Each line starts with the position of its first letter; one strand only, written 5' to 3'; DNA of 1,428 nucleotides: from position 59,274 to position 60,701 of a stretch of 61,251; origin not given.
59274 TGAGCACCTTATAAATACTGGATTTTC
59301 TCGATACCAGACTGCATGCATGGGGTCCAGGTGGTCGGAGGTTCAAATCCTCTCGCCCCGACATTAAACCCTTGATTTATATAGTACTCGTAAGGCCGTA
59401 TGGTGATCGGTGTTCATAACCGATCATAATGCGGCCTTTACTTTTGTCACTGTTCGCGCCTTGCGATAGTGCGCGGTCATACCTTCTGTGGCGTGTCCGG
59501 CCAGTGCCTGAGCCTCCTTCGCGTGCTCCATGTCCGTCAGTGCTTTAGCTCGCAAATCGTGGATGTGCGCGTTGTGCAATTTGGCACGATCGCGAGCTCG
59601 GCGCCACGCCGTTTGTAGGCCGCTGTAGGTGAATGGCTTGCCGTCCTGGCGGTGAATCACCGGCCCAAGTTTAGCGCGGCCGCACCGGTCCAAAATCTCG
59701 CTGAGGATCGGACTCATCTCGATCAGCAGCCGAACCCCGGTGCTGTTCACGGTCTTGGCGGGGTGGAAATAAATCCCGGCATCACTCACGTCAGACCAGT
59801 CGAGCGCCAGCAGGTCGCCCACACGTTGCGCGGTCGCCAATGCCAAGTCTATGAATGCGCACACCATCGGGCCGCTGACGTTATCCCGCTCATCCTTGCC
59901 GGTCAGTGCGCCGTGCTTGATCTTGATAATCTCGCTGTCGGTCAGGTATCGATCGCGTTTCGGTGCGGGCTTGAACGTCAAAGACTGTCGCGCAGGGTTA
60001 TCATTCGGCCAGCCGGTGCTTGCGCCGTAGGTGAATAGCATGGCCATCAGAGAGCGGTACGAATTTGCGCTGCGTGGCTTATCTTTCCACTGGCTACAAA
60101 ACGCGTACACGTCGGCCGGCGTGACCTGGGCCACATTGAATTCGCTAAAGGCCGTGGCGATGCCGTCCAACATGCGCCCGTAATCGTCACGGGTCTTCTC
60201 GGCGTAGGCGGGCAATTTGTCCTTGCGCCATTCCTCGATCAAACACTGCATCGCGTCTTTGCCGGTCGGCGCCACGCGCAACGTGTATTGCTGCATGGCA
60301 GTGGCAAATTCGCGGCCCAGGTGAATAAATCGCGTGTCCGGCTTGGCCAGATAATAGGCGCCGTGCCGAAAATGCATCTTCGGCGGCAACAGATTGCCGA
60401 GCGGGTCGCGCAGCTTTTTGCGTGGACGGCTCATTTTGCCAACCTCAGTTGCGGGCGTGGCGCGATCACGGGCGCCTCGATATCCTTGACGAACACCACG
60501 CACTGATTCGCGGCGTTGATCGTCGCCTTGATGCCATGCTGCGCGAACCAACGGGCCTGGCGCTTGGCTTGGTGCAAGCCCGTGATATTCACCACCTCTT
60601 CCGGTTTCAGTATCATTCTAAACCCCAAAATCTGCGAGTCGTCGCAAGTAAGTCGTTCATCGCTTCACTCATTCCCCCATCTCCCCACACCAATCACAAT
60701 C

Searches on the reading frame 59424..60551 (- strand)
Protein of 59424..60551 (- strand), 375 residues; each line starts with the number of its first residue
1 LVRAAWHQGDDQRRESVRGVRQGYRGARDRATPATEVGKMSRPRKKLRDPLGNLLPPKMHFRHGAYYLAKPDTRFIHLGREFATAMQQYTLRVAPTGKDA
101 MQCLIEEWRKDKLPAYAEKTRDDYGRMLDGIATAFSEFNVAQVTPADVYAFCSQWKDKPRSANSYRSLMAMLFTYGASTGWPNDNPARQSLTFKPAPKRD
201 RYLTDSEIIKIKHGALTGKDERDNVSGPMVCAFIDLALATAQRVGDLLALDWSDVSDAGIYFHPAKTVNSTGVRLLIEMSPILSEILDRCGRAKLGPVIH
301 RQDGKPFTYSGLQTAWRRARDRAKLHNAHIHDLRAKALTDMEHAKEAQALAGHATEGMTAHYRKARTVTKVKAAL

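Call 109: search_protein_families(library=pfam, proteins=[window:59424-60551:-], max_evalue=0.001)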
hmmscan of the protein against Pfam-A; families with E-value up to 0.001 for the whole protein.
window:59424-60551:- (375 aa): 2 families
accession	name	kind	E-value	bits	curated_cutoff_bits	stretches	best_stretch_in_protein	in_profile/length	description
PF00589.27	Phage_integrase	-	6.7e-16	59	27.1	1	232-365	26-168/172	Phage integrase family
PF22022.2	Phage_int_M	-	1.4e-08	35.3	27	1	105-188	5-91/96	Phage integrase central domain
